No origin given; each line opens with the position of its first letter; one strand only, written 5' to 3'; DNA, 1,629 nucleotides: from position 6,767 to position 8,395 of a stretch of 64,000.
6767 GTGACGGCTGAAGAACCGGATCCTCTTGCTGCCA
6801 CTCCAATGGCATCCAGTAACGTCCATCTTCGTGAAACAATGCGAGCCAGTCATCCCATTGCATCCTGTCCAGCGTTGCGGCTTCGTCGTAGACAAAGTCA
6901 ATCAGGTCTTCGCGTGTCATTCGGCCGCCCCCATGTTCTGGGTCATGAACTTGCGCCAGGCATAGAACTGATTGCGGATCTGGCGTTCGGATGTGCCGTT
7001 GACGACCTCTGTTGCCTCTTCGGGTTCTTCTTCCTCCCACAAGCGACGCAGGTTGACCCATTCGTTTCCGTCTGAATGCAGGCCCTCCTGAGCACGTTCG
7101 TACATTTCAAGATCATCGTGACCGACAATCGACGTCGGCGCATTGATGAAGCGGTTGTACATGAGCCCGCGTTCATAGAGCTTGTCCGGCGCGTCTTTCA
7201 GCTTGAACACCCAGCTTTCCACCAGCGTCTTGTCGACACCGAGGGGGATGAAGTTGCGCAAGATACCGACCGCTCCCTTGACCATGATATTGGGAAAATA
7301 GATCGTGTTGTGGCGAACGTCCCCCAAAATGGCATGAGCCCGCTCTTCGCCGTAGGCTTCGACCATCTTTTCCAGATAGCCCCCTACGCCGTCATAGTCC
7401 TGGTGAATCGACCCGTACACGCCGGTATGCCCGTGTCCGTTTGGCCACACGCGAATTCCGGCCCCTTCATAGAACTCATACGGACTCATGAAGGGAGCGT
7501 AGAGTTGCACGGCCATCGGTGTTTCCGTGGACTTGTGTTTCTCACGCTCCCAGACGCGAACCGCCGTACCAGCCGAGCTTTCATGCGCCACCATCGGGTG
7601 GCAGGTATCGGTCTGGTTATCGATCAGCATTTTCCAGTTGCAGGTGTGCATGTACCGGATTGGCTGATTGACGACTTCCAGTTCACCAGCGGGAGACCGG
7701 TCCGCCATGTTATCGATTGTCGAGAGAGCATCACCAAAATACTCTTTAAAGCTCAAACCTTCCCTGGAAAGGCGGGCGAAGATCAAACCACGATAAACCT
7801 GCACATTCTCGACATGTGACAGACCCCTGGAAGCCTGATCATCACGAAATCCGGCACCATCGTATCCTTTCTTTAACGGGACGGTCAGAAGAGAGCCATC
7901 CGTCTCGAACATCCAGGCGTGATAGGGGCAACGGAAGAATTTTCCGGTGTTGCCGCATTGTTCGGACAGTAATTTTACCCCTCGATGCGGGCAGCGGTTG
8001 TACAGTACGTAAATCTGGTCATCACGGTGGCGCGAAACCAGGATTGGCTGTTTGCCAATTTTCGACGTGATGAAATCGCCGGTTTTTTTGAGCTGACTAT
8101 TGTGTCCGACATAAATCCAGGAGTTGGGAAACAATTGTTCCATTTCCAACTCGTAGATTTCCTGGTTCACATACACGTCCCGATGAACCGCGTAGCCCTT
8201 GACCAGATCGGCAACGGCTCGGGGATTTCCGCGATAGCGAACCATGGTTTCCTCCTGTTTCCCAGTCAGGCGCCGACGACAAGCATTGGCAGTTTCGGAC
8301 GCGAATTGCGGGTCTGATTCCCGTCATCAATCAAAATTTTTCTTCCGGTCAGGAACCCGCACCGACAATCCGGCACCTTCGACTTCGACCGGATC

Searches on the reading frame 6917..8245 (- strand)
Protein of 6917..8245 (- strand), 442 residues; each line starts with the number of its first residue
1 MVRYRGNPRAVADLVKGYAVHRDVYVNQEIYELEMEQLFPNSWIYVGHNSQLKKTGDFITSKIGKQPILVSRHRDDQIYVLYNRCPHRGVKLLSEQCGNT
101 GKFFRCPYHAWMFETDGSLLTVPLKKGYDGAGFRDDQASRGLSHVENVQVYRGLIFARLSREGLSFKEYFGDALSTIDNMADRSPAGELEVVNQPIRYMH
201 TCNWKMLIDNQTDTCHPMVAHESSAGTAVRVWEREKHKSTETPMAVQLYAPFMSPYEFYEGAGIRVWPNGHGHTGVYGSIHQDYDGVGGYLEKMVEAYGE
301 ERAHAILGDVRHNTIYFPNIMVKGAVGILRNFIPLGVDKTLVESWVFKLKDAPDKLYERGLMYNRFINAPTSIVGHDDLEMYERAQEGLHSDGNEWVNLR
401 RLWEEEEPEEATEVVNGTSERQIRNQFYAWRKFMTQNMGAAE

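Call 32: search_protein_families(library=pfam, proteins=[window:6917-8245:-], max_evalue=0.0001)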
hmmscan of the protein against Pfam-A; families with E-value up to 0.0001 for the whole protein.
window:6917-8245:- (442 aa): 2 families
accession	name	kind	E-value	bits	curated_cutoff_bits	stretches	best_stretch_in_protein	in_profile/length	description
PF00355.32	Rieske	-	1e-19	70.7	20.3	1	42-125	1-81/88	Rieske [2Fe-2S] domain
PF00848.25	Ring_hydroxyl_A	-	6.3e-13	49.5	24.9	1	197-404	11-180/208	Ring hydroxylating alpha subunit (catalytic domain)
